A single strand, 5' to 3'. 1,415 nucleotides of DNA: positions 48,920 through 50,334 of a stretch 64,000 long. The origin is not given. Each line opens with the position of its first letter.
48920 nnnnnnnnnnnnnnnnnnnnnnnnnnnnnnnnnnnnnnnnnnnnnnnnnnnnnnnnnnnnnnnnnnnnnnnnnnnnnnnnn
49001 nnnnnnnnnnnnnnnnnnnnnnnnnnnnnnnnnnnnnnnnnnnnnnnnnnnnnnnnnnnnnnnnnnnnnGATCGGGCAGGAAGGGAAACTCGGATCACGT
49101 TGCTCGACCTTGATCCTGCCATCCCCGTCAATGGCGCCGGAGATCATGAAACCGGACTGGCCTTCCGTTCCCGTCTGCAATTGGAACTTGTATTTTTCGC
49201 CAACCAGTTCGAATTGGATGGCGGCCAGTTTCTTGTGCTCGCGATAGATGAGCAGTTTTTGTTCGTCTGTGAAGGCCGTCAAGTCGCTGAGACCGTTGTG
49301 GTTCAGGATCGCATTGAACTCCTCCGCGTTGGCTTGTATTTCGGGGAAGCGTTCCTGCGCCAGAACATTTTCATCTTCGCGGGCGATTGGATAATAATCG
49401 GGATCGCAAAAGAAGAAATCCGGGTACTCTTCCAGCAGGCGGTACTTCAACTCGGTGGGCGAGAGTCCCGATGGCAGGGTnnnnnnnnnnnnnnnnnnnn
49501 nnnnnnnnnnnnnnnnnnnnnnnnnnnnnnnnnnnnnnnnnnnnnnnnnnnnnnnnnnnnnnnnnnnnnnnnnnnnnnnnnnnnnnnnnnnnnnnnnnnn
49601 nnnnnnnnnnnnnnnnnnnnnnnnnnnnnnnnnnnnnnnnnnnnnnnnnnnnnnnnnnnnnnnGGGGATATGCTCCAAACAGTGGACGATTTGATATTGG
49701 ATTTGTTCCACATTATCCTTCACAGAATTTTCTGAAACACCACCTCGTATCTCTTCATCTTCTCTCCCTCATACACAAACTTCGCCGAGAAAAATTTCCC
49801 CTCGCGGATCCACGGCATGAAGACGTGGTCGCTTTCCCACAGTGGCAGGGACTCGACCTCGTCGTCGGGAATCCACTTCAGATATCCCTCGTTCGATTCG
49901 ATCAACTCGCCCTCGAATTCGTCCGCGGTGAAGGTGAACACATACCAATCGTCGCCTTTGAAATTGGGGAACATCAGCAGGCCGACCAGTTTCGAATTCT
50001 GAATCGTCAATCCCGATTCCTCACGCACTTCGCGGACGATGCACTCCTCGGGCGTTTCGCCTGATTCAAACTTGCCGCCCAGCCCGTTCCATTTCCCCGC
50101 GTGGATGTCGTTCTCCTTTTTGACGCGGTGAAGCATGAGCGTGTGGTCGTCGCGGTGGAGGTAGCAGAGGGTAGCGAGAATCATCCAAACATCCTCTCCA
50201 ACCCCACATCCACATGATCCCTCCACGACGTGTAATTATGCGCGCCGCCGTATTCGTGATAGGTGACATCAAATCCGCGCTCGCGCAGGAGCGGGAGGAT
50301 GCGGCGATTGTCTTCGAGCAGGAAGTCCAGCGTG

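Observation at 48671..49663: Lipoprotein ending in a Hint domain preceded by CxxC: Hedgehog-like autoprocessing?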

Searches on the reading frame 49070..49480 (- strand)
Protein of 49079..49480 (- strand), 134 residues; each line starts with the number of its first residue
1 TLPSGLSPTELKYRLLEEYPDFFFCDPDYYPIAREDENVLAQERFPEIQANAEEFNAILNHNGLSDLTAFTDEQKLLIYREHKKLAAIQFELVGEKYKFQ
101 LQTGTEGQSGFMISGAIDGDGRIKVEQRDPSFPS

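Call 19: search_protein_representatives(protein=window:49079-49480:-)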
Query: 134 residues. Proteins with E-value up to 0.001 (for the whole library): 392; up to 1e-10: 241; up to 1e-30: 18. The best 150 are listed.
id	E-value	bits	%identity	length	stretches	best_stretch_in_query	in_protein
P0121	7.4e-57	207.2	74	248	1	2-132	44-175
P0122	4.2e-56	204.7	70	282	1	2-132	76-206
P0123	8.1e-51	187.6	69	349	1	2-128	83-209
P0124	3.1e-49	182.5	64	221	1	1-132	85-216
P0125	3.6e-49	182.3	62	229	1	1-133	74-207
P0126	1.1e-45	171.0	60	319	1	2-133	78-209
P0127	2.3e-45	170.0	58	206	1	1-132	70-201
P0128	6.7e-44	165.3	58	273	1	1-129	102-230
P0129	3.3e-42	159.8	72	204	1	1-107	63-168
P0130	9.6e-41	155.1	60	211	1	7-130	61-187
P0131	2.9e-39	150.3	56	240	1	1-132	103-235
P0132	3.0e-39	150.2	58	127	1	16-133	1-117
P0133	3.7e-37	143.5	76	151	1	1-85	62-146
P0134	1.9e-36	141.2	54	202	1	2-133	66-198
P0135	7.2e-35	136.1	52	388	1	4-133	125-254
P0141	4.3e-29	117.4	47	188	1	1-132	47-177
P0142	9.4e-29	116.3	40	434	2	3-129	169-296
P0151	1.8e-26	108.9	46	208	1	5-132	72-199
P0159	4.2e-25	104.4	49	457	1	7-132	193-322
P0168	4.5e-24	101.1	47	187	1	1-130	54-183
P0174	7.1e-23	97.2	32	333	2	8-132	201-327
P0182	8.4e-22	93.8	41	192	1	8-131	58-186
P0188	2.1e-21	92.5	36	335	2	6-131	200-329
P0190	2.7e-21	92.1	36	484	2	5-124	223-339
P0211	5.5e-19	84.7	43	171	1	9-132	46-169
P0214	7.5e-19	84.2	32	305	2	7-109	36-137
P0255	7.9e-16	74.4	40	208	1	1-129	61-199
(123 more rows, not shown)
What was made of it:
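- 49070..49480 (-): N-domain, residues 62-198. It has four main helices (plus one short helical turn in the full-length model) followed by a four-stranded antiparallel sheet. Nearly invariant residues include C86-D-P-D (C86 codon 49406-49408), Y140, K144 and G176. It ends with C196-P197-I198 (49070-49078). 392 clusters at 50% identity (call 19).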

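Call 23: find_encoding_contigs(protein=P0127, flank=3000, max_places=3)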
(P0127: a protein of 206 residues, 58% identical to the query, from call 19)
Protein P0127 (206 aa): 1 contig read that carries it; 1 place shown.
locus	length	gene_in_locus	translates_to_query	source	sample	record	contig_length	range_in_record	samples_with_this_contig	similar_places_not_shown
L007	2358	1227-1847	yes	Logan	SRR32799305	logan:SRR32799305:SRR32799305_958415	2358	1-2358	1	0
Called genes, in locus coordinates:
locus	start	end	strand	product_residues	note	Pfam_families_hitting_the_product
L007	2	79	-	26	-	?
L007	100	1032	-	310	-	-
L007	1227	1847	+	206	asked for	-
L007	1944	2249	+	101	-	-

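Call 33: find_encoding_contigs(protein=P0174, flank=8000, max_places=2)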
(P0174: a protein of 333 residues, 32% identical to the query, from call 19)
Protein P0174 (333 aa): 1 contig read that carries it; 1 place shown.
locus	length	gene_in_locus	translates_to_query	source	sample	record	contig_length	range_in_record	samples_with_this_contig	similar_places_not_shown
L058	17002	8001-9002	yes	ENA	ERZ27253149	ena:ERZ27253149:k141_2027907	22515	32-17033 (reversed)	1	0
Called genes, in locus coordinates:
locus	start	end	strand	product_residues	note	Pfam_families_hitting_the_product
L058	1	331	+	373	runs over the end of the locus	PF14696:Glyoxalase_5 (weak), PF18029:Glyoxalase_6 (faint), PF00903:Glyoxalase, PF13669:Glyoxalase_4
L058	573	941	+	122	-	PF13384:HTH_23 (weak), PF13565:HTH_32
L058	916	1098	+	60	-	-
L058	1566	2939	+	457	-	PF00155:Aminotran_1_2, PF12897:Asp_aminotransf (weak)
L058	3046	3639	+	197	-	PF05598:DUF772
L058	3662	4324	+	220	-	PF01609:DDE_Tnp_1, PF13751:DDE_Tnp_1_6 (weak)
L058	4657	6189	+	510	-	PF01134:GIDA (weak), PF01494:FAD_binding_3, PF04820:Trp_halogenase, PF07992:Pyr_redox_2 (weak), PF12831:FAD_oxidored, PF13450:NAD_binding_8 (weak), PF00890:FAD_binding_2 (weak), PF04820:Trp_halogenase, +3 more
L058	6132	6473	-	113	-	-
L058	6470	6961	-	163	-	PF00665:rve, PF13683:rve_3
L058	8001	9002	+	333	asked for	-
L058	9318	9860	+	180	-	PF01527:HTH_Tnp_1, PF13518:HTH_28 (faint), PF13551:HTH_29 (faint), PF01527:HTH_Tnp_1, PF13384:HTH_23 (weak)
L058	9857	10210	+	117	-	PF05717:TnpB_IS66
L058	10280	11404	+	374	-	PF13007:LZ_Tnp_IS66, PF13005:zf-IS66, PF03050:DDE_Tnp_IS66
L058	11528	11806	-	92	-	-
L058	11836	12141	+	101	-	-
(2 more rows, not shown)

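Call 34: find_encoding_contigs(protein=P0182, flank=8000, max_places=2)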
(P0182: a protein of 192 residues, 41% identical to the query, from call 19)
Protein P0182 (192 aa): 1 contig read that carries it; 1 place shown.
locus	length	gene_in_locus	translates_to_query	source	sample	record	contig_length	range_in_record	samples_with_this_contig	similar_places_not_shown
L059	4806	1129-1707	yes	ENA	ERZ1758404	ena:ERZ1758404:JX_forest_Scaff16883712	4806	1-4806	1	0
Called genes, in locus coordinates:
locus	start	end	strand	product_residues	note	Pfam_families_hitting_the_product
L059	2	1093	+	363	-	?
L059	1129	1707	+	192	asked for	-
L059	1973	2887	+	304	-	-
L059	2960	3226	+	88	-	-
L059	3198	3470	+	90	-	-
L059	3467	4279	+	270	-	PF22558:REase-ARP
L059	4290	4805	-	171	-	?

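Call 35: find_encoding_contigs(protein=P0255, flank=8000, max_places=2)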
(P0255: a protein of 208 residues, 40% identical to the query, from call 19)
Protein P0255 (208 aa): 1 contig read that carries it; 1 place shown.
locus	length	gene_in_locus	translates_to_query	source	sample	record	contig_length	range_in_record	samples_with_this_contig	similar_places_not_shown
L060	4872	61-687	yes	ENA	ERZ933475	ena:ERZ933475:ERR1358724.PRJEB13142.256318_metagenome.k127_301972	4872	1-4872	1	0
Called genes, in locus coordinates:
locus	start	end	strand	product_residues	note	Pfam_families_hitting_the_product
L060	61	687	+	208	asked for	-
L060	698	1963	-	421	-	PF05977:MFS_3, PF07690:MFS_1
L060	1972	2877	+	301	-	PF06267:DUF1028, PF08823:PG_binding_2 (weak)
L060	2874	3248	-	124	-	PF04237:YjbR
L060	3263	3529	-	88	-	-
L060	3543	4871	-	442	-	?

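Call 41: find_encoding_contigs(protein=P0124, flank=3000, max_places=2)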
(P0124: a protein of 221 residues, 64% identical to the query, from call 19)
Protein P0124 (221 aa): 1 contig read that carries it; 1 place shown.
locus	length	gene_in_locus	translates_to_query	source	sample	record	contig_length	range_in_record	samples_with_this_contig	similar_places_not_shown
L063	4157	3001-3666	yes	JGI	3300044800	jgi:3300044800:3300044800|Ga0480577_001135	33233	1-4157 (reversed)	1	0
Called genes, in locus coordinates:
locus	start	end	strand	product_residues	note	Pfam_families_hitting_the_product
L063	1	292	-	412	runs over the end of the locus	PF07690:MFS_1, PF12832:MFS_1_like, PF00083:Sugar_tr (weak), PF07690:MFS_1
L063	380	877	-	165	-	PF00293:NUDIX (weak)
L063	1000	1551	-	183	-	PF04892:VanZ-LLP1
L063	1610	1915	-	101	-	PF20223:DUF6582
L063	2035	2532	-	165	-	-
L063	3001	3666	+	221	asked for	-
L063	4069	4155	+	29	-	?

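Call 42: find_encoding_contigs(protein=P0131, flank=3000, max_places=2)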
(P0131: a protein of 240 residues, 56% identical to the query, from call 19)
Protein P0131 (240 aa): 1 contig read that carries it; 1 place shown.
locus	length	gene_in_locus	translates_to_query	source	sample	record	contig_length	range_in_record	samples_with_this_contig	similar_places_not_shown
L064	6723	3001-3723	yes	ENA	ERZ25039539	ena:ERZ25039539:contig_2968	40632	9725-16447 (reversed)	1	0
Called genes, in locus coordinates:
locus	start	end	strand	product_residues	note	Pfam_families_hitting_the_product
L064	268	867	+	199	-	PF01944:SpoIIM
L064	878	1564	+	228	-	PF06197:DUF998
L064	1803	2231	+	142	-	PF04075:F420H2_quin_red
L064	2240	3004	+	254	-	PF12746:GNAT_acetyltran, PF00583:Acetyltransf_1, PF08445:FR47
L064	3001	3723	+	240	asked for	-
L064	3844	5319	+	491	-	-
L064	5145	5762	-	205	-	-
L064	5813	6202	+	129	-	-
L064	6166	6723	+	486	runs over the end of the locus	PF00756:Esterase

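Call 43: find_encoding_contigs(protein=P0134, flank=3000, max_places=2)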
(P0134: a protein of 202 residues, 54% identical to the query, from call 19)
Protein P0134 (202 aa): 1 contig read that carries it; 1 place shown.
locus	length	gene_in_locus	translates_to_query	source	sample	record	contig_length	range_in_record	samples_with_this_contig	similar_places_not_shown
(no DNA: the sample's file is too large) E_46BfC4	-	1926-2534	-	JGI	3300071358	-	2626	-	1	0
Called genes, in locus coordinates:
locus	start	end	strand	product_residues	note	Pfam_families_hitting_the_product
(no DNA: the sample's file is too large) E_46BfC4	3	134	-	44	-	?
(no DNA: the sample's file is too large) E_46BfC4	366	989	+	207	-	PF12686:DUF3800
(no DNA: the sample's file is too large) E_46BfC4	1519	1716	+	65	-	PF20106:DUF6496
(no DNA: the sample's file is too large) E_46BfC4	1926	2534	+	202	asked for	-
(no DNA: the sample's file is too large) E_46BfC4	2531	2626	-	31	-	?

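Call 51: predict_structure(alignment_id=A3)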
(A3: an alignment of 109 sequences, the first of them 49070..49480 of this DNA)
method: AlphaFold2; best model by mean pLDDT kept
length: 137 residues; sequences in the alignment: 109
mean_pLDDT: 96.5   pTM: 0.89
mean pLDDT of the five models: 96.5, 96.2, 96.1, 95.6, 95.4
residues with pLDDT >= 90: 128; 70-90: 9; 50-70: 0; < 50: 0
segments of 3 or more residues with pLDDT < 50: none
pLDDT, mean of each block of 10 residues (from residue 1): 88 98 95 94 98 98 98 98 98 97 97 98 98 94
secondary structure, 60 per line:
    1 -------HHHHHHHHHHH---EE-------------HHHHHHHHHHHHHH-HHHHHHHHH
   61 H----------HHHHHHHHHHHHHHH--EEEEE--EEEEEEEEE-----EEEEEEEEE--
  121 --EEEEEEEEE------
elements in order: H8-18 H37-50 H52-61 H72-86 E89-93 E96-104 E110-118 E123-131
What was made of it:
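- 49070..49480 (-): AF2 pLDDT 96.5, pTM 0.89 (call 51).
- Checked: AlphaFold2 on a 109-sequence alignment gives pLDDT 96.5 and pTM 0.89 (call 51).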

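Call 54: fold_search(model_id=the predicted structure, library=pdb)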
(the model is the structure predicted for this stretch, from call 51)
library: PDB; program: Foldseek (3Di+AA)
matches with E <= 10: 560; with E <= 0.001: 0
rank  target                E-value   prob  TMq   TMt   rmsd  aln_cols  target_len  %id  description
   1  4hz9_C                7.0e-02  0.23  0.23  0.26  15.7       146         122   14  Crystal structure of the type VI native effector-immunity complex Tae3-Tai3 from Ralstonia pickettii (released 2013-08-21)
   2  4hzb_F                2.2e-01  0.14  0.23  0.26  16.2       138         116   14  Crystal structure of the type VI SeMet effector-immunity complex Tae3-Tai3 from Ralstonia pickettii (released 2013-08-21)
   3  1xa7_A                2.2e-01  0.11  0.18  0.12  13.4       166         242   10  Crystal structure of the benzylpenicillin-acylated BlaR1 sensor domain from Staphylococcus aureus (released 2004-09-21)
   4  4hz9_B                2.4e-01  0.14  0.23  0.25  14.8       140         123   14  Crystal structure of the type VI native effector-immunity complex Tae3-Tai3 from Ralstonia pickettii (released 2013-08-21)
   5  4hzb_C                4.0e-01  0.12  0.24  0.27  15.1       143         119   13  Crystal structure of the type VI SeMet effector-immunity complex Tae3-Tai3 from Ralstonia pickettii (released 2013-08-21)
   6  2xep_A                4.8e-01  0.09  0.18  0.08  13.3       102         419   15  Structural and mechanistic studies on a cephalosporin esterase from the clavulanic acid biosynthesis pathway (released 2011-06-29)
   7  4k0w                  5.3e-01  0.21  0.22  0.15   9.3        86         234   12  X-ray crystal structure of OXA-23 A220 duplication clinical variant (released 2013-08-07)
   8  7ekw_B                5.3e-01  0.06  0.15  0.02   8.3        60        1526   10  Crystal Structure of the Candida Glabrata Glycogen Debranching Enzyme (D535N) in complex with maltotetrose (released 2021-11-10)
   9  2xfs_A                5.7e-01  0.08  0.18  0.08  12.8       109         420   14  Structural and mechanistic studies on a cephalosporin esterase from the clavulanic acid biosynthesis pathway (released 2011-06-29)
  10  4wmc_C                5.7e-01  0.07  0.18  0.13  13.6       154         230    8  OXA-48 covalent complex with Avibactam inhibitor (released 2014-12-03)
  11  5oqm_d                5.7e-01  0.05  0.17  0.07  18.5       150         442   11  STRUCTURE OF YEAST TRANSCRIPTION PRE-INITIATION COMPLEX WITH TFIIH AND CORE MEDIATOR (released 2018-05-09)
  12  4hzb_E                6.4e-01  0.09  0.23  0.26  15.6       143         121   14  Crystal structure of the type VI SeMet effector-immunity complex Tae3-Tai3 from Ralstonia pickettii (released 2013-08-21)
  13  3fvr_F                7.6e-01  0.11  0.20  0.09  19.4       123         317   14  Crystal Structure of Acetyl Xylan Esterase from Bacillus pumilus, monoclinic crystal form I (released 2010-01-05)
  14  2xf3_B                8.0e-01  0.07  0.18  0.08  12.8       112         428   13  Structural and mechanistic studies on a cephalosporin esterase from the clavulanic acid biosynthesis pathway (released 2011-06-29)
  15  3fyu_H                9.0e-01  0.10  0.20  0.09  19.3       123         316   14  Crystal structure of acetyl xylan esterase from Bacillus pumilus obtained in presence of D-xylose and sodium acetate (released 2010-01-26)
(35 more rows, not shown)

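Call 57: find_encoding_contigs(protein=P0151, flank=3000, max_places=2)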
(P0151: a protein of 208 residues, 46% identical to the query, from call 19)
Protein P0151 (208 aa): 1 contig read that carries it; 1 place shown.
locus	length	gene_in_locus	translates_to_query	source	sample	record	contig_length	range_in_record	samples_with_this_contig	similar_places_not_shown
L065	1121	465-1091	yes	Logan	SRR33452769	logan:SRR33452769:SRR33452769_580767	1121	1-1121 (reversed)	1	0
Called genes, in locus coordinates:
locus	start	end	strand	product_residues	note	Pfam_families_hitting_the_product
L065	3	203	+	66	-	?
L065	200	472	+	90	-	-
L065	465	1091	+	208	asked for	-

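Call 58: find_encoding_contigs(protein=P0141, flank=3000, max_places=2)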
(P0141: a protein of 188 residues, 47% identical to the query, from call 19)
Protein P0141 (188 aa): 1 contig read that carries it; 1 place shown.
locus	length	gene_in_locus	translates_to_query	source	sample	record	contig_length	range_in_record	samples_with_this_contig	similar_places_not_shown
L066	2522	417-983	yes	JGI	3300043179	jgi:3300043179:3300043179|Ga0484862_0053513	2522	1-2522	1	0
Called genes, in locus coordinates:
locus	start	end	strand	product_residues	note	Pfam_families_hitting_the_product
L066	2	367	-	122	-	?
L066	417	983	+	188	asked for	-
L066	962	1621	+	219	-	PF01161:PBP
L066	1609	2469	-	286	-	PF00902:TatC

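Call 66: search_solved_structures(query=A3, max_evalue=1)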
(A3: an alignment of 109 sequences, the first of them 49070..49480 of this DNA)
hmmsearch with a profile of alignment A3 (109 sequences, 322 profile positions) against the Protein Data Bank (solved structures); distinct sequences matched with E-value up to 1: 9.
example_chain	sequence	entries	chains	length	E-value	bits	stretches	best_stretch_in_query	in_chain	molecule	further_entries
6dsl_B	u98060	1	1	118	1.9e-05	26.8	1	238-308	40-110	Consensus engineered intein CatC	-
2lwy_A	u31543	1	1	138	0.0061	18.6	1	186-256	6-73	BACTERIAL INTEIN-LIKE DOMAIN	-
6qaz_A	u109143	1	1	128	0.012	17.6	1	187-259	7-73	cyanophage-like gp41-1 intein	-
6riz_A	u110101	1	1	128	0.018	17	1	187-255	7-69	gp41-1 intein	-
3nzm_A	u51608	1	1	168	0.11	14.4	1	179-256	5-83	DNA polymerase III subunit alpha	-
4gig_A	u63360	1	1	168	0.13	14.2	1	179-256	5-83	DNA polymerase III subunit alpha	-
2lcj_A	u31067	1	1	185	0.8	11.6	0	221-277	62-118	Pab polC intein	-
6rix_A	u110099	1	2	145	0.86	11.5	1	185-259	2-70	Replicative DNA helicase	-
6riy_A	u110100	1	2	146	0.88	11.5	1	185-259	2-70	Replicative DNA helicase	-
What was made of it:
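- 49070..49480 (-): No PDB sequence-profile match (call 66).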

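Call 68: fold_search(model_id=the predicted structure, library=viral)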
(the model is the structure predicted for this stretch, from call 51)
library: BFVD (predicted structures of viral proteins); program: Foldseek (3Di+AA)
matches with E <= 10: 806; with E <= 0.001: 0
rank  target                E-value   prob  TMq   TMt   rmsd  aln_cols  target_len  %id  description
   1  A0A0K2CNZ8            6.5e-02  0.97  0.26  0.41   3.0        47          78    4  Lipoprotein [Brevibacillus phage SecTim467]
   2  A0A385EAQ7            6.9e-02  0.99  0.29  0.46   2.8        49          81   14  Uncharacterized protein [Caulobacter phage CcrPW]
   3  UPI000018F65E         8.7e-02  0.77  0.19  0.16   5.1        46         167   15  (no name look-up for this kind of identifier)
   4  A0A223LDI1            9.2e-02  0.15  0.20  0.11  14.8       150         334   11  Uncharacterized protein [Bacillus phage PBS1]
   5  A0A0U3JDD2            9.8e-02  0.60  0.30  0.09   9.6       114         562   10  73.5 kDa protein [Diaphorina citri reovirus]
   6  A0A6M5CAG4            1.2e-01  0.10  0.13  0.17  18.8       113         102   13  (no name in the UniProt tables at hand)
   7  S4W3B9                1.5e-01  0.28  0.25  0.18   9.3       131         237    9  Uncharacterized protein [Pandoravirus salinus]
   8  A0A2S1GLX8            1.6e-01  0.23  0.20  0.24  14.1        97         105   15  DUF7355 domain-containing protein [Erwinia phage Cronus]
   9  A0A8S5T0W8            1.6e-01  0.11  0.19  0.08  16.4       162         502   10  Uncharacterized protein [Myoviridae sp. ctWb16]
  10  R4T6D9                1.8e-01  0.47  0.26  0.17   9.2        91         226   14  Uncharacterized protein [Haloarcula hispanica tailed virus 1]
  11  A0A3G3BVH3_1          2.0e-01  0.33  0.25  0.04  14.4       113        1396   12  Tail tape measure protein [Bacillus phage vB_BcoS-136]
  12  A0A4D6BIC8            2.6e-01  0.07  0.18  0.05  21.3       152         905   13  (no name in the UniProt tables at hand)
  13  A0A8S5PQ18            2.9e-01  0.18  0.23  0.14  14.6       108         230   11  Uncharacterized protein [Myoviridae sp. ctwwN25]
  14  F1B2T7                2.9e-01  0.10  0.21  0.15  19.8       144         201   13  (no name in the UniProt tables at hand)
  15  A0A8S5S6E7            3.3e-01  0.96  0.29  0.06   2.4        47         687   19  Uncharacterized protein [Siphoviridae sp. ctqwY3]
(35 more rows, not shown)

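Call 70: list_cluster_members(proteins=[P0142, P0159, P0190, P0182, P0188, P0214, P0255, P0151, P0168, P0211])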
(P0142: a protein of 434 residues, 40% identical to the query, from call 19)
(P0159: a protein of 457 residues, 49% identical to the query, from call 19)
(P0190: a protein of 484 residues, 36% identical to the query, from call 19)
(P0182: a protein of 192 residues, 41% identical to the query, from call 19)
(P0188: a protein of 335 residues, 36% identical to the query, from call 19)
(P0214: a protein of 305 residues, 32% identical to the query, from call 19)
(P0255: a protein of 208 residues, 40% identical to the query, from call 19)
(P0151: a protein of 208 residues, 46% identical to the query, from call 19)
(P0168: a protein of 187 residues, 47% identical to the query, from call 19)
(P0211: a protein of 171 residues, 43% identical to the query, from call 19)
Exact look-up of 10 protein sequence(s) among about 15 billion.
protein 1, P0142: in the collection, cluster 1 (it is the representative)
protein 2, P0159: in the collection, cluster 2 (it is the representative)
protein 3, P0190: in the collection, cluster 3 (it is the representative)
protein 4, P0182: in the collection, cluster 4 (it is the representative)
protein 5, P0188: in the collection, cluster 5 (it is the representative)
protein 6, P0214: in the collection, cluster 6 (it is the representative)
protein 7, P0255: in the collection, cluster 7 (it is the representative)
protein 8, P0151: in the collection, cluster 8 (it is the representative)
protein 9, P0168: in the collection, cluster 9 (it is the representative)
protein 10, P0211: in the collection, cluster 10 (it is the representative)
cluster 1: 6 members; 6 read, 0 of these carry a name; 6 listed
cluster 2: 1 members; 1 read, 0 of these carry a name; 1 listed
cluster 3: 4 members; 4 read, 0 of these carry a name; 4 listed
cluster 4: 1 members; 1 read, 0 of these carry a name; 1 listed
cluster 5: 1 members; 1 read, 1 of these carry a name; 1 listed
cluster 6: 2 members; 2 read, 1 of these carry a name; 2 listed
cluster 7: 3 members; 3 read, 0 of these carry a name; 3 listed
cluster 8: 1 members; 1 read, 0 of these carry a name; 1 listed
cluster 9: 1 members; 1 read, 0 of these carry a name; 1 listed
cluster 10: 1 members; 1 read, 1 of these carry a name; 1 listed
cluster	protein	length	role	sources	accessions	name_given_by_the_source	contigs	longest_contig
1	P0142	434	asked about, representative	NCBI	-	-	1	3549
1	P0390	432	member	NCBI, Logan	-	-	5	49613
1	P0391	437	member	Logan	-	-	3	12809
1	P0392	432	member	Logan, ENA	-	-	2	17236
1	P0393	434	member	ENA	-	-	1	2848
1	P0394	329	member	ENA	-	-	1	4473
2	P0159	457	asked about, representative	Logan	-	-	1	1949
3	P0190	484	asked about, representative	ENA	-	-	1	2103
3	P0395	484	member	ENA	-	-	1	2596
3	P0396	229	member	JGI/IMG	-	-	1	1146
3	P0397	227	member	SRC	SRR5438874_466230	-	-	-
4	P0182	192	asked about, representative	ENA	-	-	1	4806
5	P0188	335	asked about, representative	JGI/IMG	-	hypothetical protein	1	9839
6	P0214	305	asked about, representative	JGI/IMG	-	-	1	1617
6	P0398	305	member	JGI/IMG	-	hypothetical protein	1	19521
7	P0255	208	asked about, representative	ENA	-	-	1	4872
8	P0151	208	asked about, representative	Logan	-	-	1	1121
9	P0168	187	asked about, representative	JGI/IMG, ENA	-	-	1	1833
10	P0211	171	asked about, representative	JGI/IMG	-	hypothetical protein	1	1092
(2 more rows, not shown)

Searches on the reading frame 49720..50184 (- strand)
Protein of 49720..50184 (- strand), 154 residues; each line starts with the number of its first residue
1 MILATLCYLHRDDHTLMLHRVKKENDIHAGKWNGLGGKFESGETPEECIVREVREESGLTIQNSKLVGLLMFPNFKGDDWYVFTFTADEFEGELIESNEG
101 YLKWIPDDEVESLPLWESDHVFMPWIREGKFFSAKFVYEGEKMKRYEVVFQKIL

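Call 78: search_protein_families(library=pfam, proteins=[window:49720-50184:-], max_evalue=0.001)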
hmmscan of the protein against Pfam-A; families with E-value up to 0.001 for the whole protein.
window:49720-50184:- (154 aa): 2 families
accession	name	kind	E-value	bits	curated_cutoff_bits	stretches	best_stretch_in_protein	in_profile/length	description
PF00293.34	NUDIX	-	4.3e-19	69.3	21.1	1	4-125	5-133/134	NUDIX domain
PF14815.12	NUDIX_4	-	0.00015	21.9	35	1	7-115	3-103/113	NUDIX domain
